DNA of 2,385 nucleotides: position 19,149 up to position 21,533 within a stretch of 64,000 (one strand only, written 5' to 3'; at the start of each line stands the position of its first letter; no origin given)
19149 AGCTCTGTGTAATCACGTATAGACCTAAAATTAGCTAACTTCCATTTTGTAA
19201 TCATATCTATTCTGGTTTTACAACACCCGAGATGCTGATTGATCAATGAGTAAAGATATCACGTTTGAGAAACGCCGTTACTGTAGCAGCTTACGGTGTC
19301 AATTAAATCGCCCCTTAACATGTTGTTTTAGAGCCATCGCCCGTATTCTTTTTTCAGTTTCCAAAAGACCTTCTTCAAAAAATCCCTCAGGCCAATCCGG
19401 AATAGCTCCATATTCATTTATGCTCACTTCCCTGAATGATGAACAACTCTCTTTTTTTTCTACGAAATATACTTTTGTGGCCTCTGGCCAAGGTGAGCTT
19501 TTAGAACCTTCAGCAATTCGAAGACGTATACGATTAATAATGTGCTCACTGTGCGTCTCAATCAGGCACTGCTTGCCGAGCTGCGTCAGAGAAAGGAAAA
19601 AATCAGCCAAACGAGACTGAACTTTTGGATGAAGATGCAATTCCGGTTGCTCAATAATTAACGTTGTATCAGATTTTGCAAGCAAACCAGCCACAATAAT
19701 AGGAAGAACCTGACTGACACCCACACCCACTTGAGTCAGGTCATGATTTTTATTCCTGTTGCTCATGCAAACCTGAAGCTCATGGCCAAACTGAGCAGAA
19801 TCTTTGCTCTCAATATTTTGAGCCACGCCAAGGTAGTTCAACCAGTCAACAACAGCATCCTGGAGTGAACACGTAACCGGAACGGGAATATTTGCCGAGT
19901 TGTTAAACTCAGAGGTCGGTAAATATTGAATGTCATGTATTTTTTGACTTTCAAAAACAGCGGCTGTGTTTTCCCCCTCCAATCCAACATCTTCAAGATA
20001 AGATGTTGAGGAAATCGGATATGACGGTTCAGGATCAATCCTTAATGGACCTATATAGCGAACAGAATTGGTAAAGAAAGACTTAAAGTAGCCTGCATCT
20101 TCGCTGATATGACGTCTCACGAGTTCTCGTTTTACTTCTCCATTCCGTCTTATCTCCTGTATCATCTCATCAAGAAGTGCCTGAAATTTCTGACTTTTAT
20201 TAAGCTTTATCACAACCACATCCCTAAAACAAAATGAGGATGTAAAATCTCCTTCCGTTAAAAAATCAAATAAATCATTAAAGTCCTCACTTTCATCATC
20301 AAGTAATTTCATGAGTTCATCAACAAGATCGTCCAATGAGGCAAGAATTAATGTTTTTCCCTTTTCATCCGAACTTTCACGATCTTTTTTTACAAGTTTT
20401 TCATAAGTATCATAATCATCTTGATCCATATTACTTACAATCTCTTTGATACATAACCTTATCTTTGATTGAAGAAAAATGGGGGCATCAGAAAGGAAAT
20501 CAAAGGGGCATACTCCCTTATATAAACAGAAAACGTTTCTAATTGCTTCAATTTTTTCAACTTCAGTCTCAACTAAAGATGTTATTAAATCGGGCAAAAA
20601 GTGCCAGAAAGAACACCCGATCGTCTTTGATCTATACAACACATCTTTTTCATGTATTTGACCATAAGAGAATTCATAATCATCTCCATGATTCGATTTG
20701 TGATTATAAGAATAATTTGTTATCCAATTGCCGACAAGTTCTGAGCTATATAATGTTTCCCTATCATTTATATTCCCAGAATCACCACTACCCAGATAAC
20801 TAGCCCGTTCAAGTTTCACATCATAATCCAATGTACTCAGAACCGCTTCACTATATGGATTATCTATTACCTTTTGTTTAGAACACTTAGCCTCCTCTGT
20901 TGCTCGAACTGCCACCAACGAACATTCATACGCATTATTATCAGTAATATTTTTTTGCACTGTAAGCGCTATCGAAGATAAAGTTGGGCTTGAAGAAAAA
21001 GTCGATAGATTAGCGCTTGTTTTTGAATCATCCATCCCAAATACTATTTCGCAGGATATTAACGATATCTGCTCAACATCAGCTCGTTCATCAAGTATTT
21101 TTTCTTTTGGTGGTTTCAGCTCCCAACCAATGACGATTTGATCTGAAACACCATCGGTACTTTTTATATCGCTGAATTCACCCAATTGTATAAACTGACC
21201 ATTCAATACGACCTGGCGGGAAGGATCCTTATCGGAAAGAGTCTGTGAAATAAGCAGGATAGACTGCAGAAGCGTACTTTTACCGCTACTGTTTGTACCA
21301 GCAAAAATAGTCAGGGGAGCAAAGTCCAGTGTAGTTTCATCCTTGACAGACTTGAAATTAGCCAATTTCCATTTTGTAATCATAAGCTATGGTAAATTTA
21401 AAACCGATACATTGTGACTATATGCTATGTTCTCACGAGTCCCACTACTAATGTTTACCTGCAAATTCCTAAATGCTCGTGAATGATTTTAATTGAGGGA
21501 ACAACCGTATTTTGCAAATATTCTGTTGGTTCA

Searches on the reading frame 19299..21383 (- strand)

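Call 33: search_protein_families(library=padloc, proteins=[window:19299-21383:-], max_evalue=0.01)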
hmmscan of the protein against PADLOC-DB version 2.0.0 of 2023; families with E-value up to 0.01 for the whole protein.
window:19299-21383:- (694 aa): 113 families (the best 25 are shown)
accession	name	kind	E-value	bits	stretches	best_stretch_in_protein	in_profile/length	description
PDLC03878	NsnB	-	8.9e-80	267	2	376-671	57-334/345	-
PDLC04148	HEC-03B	-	4.9e-56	188.7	2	439-690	214-454/458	-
PDLC04707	PDC-M55A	-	2.3e-47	159.9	2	438-684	185-414/421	-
PDLC02979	AriA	-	6.9e-29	99.8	1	1-616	1-373/373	-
PDLC02980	AriA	-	1.2e-19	69.5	2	548-617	234-304/304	-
PDLC04176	HEC-01A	-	1.4e-16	58.8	2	508-619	210-324/371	-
PDLC02335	AbiLi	-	2.7e-14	51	1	1-650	49-259/326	AbiLi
PDLC02981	AriAB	-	1.3e-13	48.6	2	570-617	329-378/694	-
PDLC02358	Old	-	3.8e-13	47.1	2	570-618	283-331/578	Old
PDLC00069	GajA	-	7.5e-13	45.8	2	573-621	336-386/687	AAA ATPase domain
PDLC04175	HEC-01A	-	1e-12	45.8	2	2-67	6-69/363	-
PDLC04135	mad3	-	7.1e-12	43.5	2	2-56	2-56/374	mads_3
PDLC04177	HEC-01A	-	1.1e-11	42.4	2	533-619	257-343/393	-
PDLC04144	HEC-01B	-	1.4e-11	42.2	2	2-86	3-80/395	-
PDLC04178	HEC-01A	-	1.5e-11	42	2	2-51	9-57/399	-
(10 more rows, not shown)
